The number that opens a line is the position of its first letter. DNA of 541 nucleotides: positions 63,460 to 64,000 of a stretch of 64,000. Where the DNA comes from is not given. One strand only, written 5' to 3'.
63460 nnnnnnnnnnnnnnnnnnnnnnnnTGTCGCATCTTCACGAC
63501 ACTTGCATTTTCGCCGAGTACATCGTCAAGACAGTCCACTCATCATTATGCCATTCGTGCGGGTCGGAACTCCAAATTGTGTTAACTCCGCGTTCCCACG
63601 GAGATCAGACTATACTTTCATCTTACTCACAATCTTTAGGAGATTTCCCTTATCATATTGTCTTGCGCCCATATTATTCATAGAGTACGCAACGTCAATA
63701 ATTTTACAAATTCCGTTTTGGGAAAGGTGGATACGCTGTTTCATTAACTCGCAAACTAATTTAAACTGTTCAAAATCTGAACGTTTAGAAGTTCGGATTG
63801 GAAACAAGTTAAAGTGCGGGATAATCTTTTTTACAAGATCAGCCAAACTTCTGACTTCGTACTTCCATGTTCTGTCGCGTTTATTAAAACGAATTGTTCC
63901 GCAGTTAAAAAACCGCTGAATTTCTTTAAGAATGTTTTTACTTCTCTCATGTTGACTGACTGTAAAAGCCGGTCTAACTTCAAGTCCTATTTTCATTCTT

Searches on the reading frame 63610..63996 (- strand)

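Call 77: search_protein_families(library=pfam, proteins=[window:63610-63996:-], max_evalue=0.01)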
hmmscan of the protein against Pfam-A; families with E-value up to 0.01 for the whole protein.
window:63610-63996:- (128 aa): 1 family
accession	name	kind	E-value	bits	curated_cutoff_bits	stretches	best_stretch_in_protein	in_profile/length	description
PF00961.24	LAGLIDADG_1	-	2.6e-18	67.2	23.1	1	2-81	22-101/102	LAGLIDADG endonuclease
